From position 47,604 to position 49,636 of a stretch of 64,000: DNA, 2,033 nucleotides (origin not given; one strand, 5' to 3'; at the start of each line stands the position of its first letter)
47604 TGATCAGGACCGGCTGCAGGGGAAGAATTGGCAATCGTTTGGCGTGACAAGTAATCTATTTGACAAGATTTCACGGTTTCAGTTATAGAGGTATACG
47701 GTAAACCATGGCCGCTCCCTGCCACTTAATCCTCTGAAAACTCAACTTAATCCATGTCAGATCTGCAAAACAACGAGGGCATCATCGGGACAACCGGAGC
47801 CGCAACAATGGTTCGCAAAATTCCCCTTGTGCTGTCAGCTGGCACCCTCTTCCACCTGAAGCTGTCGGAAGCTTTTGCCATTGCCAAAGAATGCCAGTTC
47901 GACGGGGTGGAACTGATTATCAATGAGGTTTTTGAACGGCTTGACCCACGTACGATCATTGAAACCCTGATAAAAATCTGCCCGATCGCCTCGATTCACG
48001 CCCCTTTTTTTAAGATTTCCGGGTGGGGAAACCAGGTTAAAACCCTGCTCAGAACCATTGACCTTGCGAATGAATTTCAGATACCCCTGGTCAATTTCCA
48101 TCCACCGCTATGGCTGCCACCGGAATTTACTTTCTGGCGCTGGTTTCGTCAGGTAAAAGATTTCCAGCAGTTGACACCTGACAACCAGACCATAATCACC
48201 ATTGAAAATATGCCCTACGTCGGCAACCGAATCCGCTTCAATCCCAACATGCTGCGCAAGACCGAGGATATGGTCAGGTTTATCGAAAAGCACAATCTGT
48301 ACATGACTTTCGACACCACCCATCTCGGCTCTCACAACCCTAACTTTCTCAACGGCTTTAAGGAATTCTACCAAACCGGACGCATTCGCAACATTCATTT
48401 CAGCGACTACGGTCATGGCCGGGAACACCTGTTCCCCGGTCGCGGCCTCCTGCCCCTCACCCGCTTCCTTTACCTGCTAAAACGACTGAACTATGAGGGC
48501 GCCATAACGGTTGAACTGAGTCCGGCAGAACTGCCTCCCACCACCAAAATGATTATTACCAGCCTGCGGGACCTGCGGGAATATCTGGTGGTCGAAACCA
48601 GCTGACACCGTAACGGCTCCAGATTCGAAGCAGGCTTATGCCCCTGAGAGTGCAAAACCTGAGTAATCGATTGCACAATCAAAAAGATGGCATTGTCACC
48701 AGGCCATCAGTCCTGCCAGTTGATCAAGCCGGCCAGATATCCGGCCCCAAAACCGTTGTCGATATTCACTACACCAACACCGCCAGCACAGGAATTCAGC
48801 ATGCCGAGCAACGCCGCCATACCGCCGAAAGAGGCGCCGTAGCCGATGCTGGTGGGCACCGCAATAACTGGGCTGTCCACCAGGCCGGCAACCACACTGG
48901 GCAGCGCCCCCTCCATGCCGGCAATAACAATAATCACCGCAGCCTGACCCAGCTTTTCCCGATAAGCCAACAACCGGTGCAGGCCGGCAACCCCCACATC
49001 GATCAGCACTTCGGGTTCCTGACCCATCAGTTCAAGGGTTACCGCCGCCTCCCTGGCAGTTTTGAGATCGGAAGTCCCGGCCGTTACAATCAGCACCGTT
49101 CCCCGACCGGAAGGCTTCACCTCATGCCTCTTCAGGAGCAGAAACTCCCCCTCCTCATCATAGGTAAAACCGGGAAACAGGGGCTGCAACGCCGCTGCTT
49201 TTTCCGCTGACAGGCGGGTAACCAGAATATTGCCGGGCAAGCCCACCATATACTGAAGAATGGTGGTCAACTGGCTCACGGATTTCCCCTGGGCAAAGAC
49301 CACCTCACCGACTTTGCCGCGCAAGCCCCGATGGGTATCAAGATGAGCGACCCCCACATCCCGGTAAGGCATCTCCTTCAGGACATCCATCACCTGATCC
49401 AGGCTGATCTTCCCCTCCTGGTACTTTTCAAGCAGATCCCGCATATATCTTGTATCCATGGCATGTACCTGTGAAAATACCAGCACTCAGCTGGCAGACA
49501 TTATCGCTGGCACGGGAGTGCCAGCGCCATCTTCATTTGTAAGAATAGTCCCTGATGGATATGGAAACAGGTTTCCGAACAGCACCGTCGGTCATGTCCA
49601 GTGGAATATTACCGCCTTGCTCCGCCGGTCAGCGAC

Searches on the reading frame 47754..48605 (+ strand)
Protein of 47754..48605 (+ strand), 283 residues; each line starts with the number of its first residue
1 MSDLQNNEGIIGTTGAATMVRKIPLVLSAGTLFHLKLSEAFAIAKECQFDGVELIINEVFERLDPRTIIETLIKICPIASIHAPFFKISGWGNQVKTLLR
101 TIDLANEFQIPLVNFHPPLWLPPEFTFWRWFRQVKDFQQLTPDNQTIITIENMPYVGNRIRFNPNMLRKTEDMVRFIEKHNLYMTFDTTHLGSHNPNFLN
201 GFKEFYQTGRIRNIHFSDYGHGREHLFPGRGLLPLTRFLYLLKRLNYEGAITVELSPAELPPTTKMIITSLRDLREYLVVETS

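Call 22: search_protein_families(library=pfam, proteins=[window:47754-48605:+])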
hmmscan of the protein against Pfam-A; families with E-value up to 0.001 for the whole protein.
window:47754-48605:+ (283 aa): 1 family
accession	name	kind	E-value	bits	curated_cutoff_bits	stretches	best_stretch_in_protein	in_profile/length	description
PF01261.30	AP_endonuc_2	-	9.9e-20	71.7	31.1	1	41-263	1-235/249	Xylose isomerase-like TIM barrel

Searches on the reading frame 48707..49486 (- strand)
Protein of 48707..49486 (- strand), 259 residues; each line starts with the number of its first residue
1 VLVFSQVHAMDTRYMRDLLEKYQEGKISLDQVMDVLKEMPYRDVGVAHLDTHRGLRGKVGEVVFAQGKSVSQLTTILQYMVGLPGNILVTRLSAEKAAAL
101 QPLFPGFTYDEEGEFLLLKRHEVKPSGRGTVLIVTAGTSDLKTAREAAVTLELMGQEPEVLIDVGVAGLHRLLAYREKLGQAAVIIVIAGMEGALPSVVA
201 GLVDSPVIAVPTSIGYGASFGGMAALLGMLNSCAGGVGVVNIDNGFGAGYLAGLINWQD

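Call 22: search_protein_families(library=pfam, proteins=[window:48707-49486:-])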
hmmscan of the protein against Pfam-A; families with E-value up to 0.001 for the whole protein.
window:48707-49486:- (259 aa): 1 family
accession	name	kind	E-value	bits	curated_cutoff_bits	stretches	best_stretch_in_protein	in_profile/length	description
PF00731.26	AIRC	-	9e-17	61.4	30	1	131-253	2-124/148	AIR carboxylase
